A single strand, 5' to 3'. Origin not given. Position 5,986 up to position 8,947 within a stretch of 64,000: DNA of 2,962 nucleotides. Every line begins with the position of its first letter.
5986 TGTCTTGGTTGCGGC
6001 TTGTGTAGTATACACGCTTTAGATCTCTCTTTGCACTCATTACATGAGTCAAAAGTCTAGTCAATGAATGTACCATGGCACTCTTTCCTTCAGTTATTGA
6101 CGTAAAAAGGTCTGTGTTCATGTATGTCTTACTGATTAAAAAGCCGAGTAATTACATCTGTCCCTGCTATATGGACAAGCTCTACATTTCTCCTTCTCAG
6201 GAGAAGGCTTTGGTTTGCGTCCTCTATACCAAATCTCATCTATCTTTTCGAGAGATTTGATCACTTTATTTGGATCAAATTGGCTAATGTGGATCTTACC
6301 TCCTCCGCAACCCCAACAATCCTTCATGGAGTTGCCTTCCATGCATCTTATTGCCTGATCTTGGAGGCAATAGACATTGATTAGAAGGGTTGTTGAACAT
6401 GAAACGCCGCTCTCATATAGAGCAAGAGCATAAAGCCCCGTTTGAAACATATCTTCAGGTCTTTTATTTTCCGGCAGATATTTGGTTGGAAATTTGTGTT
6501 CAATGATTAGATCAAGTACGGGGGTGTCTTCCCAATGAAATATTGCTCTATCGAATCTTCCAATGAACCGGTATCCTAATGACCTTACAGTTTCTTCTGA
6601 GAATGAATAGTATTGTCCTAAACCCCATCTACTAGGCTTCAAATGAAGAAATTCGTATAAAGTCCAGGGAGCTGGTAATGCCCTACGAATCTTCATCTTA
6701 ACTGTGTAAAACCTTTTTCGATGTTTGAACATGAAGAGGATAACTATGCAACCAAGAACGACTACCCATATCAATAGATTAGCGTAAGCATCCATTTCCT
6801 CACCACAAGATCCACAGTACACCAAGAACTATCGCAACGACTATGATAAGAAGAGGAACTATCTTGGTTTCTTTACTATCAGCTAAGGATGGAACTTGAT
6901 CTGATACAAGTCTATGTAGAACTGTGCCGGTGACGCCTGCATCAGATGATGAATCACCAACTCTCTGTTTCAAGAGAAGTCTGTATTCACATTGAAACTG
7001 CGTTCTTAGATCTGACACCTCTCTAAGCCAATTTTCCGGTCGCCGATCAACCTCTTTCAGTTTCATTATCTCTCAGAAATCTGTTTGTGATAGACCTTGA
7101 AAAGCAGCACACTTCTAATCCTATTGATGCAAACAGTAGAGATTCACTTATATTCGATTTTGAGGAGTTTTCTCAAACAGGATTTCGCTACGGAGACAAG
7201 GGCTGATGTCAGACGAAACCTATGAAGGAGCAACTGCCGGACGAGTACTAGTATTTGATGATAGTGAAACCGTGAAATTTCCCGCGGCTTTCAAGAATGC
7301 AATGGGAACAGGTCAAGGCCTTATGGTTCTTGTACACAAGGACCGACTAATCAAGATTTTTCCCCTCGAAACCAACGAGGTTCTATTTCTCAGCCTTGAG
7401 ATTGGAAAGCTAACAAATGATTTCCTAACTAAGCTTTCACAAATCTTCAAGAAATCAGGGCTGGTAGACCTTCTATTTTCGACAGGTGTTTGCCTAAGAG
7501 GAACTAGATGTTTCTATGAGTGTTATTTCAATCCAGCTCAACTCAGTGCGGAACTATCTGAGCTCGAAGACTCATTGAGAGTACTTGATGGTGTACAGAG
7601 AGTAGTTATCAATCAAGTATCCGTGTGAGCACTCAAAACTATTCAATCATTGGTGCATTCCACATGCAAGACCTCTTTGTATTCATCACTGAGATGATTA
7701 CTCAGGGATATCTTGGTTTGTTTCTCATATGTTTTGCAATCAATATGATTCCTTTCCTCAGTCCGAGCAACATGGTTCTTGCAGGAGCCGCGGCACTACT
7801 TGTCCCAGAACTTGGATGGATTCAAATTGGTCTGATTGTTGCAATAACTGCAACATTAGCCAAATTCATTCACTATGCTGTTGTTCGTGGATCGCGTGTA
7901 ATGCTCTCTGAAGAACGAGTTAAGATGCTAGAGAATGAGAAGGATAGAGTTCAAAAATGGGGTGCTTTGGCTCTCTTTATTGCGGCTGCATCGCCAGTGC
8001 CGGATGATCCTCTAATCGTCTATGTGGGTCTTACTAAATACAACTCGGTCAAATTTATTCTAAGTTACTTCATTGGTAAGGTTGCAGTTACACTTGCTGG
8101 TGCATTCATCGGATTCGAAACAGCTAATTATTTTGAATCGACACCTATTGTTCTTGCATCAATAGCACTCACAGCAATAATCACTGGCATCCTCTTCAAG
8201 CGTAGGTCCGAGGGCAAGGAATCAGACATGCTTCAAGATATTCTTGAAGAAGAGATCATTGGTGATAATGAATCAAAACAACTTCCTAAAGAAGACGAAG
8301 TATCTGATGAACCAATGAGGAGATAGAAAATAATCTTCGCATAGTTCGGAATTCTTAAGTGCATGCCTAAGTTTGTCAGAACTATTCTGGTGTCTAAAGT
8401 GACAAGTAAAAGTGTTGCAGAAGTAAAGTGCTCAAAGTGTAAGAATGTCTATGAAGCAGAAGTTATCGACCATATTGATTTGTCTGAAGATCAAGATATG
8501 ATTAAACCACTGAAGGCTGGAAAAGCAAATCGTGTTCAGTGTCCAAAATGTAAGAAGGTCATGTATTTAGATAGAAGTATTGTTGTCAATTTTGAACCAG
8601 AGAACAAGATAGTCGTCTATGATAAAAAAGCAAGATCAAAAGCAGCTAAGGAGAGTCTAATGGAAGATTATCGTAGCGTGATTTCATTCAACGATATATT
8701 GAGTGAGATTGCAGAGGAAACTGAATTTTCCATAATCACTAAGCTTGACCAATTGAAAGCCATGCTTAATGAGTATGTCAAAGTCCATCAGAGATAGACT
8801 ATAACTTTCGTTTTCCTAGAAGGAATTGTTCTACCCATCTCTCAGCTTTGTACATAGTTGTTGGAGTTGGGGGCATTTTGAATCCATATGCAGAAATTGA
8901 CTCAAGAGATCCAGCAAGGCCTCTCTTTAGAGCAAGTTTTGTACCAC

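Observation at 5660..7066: Split, membrane-anchored Cas4/RecB-type Fe-S nuclease in a three-gene operon with no CRISPR context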

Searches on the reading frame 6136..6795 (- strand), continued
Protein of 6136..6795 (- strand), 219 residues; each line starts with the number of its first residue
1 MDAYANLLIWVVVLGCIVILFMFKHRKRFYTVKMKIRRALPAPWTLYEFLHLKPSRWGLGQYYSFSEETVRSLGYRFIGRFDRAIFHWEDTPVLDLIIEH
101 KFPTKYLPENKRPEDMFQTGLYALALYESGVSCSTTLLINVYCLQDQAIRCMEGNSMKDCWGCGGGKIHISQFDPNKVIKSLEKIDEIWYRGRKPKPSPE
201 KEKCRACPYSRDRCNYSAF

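Call 46: list_cluster_members(proteins=[P0112, P0105, P0100, P0103, P0109, P0102, P0114, P0104, P0107, P0113])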
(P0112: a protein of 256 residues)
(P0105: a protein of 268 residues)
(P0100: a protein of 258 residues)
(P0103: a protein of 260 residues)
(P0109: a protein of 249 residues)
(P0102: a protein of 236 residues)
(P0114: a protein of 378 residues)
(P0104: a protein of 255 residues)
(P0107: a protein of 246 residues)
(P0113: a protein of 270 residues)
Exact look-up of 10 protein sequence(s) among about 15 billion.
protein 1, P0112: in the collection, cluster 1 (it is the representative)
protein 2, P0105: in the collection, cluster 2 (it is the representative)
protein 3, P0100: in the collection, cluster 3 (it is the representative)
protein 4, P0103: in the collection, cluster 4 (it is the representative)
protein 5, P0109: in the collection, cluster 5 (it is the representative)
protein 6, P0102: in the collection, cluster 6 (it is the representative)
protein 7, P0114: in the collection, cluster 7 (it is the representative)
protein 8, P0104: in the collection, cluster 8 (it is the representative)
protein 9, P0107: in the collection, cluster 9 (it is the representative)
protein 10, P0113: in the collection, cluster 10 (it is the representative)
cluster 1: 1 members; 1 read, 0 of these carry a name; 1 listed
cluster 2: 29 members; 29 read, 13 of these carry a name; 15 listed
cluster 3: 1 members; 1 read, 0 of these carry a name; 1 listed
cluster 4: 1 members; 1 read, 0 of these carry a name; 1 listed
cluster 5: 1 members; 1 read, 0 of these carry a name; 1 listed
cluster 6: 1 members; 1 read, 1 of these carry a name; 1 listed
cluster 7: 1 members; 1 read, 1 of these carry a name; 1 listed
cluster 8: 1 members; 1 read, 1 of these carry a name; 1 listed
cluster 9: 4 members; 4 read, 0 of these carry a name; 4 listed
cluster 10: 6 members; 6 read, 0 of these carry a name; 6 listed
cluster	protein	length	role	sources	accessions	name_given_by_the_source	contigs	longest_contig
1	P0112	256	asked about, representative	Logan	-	-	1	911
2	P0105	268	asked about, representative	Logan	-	-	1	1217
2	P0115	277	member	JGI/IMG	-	CRISPR/Cas system-associated exonuclease Cas4 (RecB family)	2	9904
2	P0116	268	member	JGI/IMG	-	CRISPR/Cas system-associated exonuclease Cas4 (RecB family)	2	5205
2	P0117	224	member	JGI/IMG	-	CRISPR/Cas system-associated exonuclease Cas4 (RecB family)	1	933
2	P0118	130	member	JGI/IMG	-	hypothetical protein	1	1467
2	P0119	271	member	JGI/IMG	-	CRISPR/Cas system-associated exonuclease Cas4 (RecB family)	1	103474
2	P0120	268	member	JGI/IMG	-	CRISPR/Cas system-associated exonuclease Cas4 (RecB family)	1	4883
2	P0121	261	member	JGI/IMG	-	CRISPR/Cas system-associated exonuclease Cas4 (RecB family)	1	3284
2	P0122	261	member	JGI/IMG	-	CRISPR/Cas system-associated exonuclease Cas4 (RecB family)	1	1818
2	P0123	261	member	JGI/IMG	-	CRISPR/Cas system-associated exonuclease Cas4 (RecB family)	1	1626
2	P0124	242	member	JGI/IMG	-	hypothetical protein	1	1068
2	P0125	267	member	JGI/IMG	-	CRISPR/Cas system-associated exonuclease Cas4 (RecB family)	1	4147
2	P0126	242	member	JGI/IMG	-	CRISPR/Cas system-associated exonuclease Cas4 (RecB family)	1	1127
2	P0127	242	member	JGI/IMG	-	CRISPR/Cas system-associated exonuclease Cas4 (RecB family)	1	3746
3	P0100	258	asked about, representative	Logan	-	-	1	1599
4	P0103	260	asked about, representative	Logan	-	-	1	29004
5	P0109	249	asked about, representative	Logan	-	-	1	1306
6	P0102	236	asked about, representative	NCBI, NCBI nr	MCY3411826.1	MAG: PD-(D/E)XK nuclease family protein [Candidatus Heimdallarchaeota archaeon] | PD-(D/E)XK nuclease family protein [Candidatus Heimdallarchaeota archaeon]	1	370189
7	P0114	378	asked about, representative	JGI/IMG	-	CRISPR/Cas system-associated exonuclease Cas4 (RecB family)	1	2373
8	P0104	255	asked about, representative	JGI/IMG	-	CRISPR/Cas system-associated exonuclease Cas4 (RecB family)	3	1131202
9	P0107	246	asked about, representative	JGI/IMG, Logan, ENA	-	-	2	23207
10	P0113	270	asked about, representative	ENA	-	-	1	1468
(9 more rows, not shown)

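Call 71: find_encoding_contigs(protein=P0102, flank=5000, max_places=1)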
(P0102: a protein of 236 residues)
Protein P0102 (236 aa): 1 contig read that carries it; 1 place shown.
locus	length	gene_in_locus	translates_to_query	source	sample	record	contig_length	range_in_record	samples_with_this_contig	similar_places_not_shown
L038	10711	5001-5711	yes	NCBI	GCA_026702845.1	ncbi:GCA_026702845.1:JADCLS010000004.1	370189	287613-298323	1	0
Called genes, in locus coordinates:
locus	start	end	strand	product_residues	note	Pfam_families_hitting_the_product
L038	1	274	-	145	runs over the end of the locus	-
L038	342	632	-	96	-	PF01022:HTH_5 (weak)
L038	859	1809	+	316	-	PF01336:tRNA_anti-codon (faint)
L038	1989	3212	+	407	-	PF16900:REPA_OB_2 (faint), PF01336:tRNA_anti-codon (weak)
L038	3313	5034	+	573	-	-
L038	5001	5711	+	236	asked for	PF09810:Exo5 (faint), PF01930:Cas_Cas4 (faint), PF12705:PDDEXK_1 (weak)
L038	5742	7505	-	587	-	-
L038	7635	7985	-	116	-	-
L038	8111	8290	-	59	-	-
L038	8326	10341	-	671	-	-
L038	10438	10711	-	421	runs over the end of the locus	PF24981:Beta-prop_ATRN-LZTR1, PF13415:Beta-prop_FBX42, PF13418:Beta-prop_TYW4, PF24681:Kelch_KLHDC2_KLHL20_DRC7, PF24981:Beta-prop_ATRN-LZTR1, PF24981:Beta-prop_ATRN-LZTR1, PF13415:Beta-prop_FBX42, PF24681:Kelch_KLHDC2_KLHL20_DRC7, +7 more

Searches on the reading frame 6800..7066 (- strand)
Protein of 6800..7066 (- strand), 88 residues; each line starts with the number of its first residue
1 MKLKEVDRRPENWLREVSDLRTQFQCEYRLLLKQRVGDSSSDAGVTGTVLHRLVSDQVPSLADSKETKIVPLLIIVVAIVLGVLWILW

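Call 3: search_protein_families(library=pfam, proteins=[window:6800-7066:-], max_evalue=1)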
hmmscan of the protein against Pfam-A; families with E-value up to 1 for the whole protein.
window:6800-7066:- (88 aa): 1 family
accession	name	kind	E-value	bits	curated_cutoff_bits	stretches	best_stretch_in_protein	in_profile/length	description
PF08696.17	Dna2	-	0.027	14.6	22.4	1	20-57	61-100/204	DNA replication factor Dna2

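Call 4: search_protein_families(library=padloc, proteins=[window:6800-7066:-], max_evalue=1)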
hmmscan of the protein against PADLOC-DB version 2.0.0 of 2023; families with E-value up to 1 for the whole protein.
window:6800-7066:- (88 aa): 0 families

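Call 6: find_homologous_proteins(query=window:6800-7066:-, max_evalue=0.01)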
Query window:6800-7066:- (88 aa): 30 proteins with E <= 0.01 among 31 candidates.
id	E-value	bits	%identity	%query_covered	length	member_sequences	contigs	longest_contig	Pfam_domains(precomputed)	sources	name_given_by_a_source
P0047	1.2e-49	183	100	100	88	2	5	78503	-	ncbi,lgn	ncbi:MAG: hypothetical protein ACFFE6_04505 [Candidatus Thorarchaeota archaeon]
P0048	1.3e-48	180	98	100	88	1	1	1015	-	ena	-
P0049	2.1e-39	151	84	100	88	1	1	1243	-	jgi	jgi:hypothetical protein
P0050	6.5e-31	124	72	100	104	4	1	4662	-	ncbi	-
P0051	2.3e-28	116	64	100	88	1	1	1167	-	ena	-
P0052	2.6e-26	109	58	100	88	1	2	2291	-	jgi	jgi:hypothetical protein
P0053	3.2e-26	109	59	100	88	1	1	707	-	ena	-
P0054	2.4e-24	103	57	100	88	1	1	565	-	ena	-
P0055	9.0e-24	101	56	100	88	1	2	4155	-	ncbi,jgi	ncbi:MAG: hypothetical protein ACW96M_02635 [Candidatus Thorarchaeota archaeon]|jgi:hypothetical pro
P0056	1.1e-23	101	57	100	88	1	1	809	-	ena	-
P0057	1.5e-23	100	56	100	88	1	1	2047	-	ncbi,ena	-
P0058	5.2e-23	99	61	85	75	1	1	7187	-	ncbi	-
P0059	1.8e-22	97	56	100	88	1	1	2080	-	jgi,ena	-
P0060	6.6e-22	95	57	100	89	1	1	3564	-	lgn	-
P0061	7.1e-22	95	57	85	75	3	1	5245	-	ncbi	-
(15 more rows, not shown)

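Call 18: search_solved_structures(query=A2, max_evalue=10, show_alignments=2)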
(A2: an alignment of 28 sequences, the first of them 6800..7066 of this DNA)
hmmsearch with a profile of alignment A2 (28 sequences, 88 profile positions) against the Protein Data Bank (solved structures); distinct sequences matched with E-value up to 10: 3.
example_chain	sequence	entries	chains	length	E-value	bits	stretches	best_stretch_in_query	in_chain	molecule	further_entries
4d5f_A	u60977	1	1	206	0.63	13.3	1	10-70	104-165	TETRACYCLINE RESISTANCE REPRESSOR PROTEIN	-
2vpr_A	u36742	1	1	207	0.63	13.3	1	10-70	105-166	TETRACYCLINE RESISTANCE REPRESSOR PROTEIN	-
4fz4_A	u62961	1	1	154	0.64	13.2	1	10-74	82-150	Uncharacterized protein conserved in bacteria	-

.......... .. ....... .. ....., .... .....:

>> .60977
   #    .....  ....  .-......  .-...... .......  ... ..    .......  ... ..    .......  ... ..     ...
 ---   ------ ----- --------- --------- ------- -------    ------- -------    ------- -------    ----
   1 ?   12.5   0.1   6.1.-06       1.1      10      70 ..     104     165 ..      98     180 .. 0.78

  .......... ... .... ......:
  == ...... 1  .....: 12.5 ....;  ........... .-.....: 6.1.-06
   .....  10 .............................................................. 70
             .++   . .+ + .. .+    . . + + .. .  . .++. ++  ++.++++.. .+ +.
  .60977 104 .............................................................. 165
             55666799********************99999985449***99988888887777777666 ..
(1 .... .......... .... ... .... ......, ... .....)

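Call 32: search_protein_families(library=ncbifam, proteins=[window:6800-7066:-], max_evalue=1)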
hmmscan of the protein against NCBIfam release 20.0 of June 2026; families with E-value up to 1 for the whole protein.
window:6800-7066:- (88 aa): 2 families
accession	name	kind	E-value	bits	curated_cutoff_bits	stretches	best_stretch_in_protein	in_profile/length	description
NF007861.0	PRK10573.1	equivalog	0.024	13.7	401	1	35-86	334-385/401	protein transport protein HofC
NF002318.0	PRK01253.1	equivalog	0.15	11.8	55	1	63-87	24-48/55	preprotein translocase subunit Sec61beta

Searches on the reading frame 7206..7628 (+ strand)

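Call 3: search_protein_families(library=pfam, proteins=[window:7206-7628:+], max_evalue=1)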
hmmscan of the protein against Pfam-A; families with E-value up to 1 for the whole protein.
window:7206-7628:+ (140 aa): 0 families

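Call 32: search_protein_families(library=ncbifam, proteins=[window:7206-7628:+], max_evalue=1)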
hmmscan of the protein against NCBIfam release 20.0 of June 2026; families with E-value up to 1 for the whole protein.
window:7206-7628:+ (140 aa): 1 family
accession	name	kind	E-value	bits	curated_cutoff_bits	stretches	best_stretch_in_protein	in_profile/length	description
NF006352.0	PRK08577.1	equivalog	0.0012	18.9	140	1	16-139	8-135/136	hypothetical protein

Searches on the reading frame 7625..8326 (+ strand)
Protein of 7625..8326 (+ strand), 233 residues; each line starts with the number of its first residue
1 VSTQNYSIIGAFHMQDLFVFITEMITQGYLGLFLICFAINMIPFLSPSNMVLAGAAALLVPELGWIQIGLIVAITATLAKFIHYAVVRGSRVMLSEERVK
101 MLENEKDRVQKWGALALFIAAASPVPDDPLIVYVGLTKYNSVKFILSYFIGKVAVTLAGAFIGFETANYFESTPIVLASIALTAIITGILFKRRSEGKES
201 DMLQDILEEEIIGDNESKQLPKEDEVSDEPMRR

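Call 3: search_protein_families(library=pfam, proteins=[window:7625-8326:+], max_evalue=1)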
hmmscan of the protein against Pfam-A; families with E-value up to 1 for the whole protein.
window:7625-8326:+ (233 aa): 2 families
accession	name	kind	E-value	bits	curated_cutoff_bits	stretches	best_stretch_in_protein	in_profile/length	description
PF09335.16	VTT_dom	-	1.7e-12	48.3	33.9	1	47-163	2-121/123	VTT domain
PF02659.21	Mntp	-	0.058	13.6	24.4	1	54-189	15-151/152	Putative manganese efflux pump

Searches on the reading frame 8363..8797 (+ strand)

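Call 3: search_protein_families(library=pfam, proteins=[window:8363-8797:+], max_evalue=1)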
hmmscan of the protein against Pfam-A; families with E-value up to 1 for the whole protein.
window:8363-8797:+ (144 aa): 29 families (the best 25 are shown)
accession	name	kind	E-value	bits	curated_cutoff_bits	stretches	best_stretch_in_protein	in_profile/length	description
PF14353.12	CpXC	-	3.9e-13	49.9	25.4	1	21-105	1-85/121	CpXC protein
PF13717.11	Zn_ribbon_4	-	4.2e-05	23.8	30.3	2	5-29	11-34/36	zinc-ribbon domain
PF05966.18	Chordopox_A33R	-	0.00055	19.7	22.5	1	7-80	51-120/186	Chordopoxvirus A33R protein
PF02150.21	Zn_ribbon_RPB9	-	0.0038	17.5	25.2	1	18-33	19-34/36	RNA polymerases M/15 Kd subunit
PF13248.11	Zn_ribbon_3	-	0.0044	16.9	27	0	20-29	2-11/26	zinc-ribbon domain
PF13719.11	Zn_ribbon_5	-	0.0049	17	29.3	1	17-32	22-37/37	zinc-ribbon domain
PF01753.24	zf-MYND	-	0.0079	16.7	22.7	1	56-68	10-22/39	MYND finger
PF21276.3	ZNF512_C2HC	-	0.0092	16.1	27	1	57-67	13-23/38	Zinc finger protein 512, C2HC zinc finger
PF19769.4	CPxCG_zf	-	0.012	15.8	27.2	1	42-129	8-88/183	CPxCG-related zinc finger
PF22191.2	IBR_1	-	0.014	15.7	27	0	56-71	2-17/47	IBR domain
PF10950.13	Organ_specific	-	0.016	16.4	22.5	1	1-103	16-107/117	Organ specific protein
PF00935.25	Ribosomal_L44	-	0.024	15.4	25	1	11-32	44-65/76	Ribosomal protein L44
PF24868.1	YABBY_N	-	0.029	14.4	28.6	0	4-34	13-46/60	YABBY, N-terminal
PF24292.1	DUF7479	-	0.031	14.8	27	0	18-30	28-40/60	Domain of unknown function (DUF7479)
PF14311.12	DUF4379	-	0.032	14.9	24.5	1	14-65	21-55/56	Probable Treble clef zinc finger domain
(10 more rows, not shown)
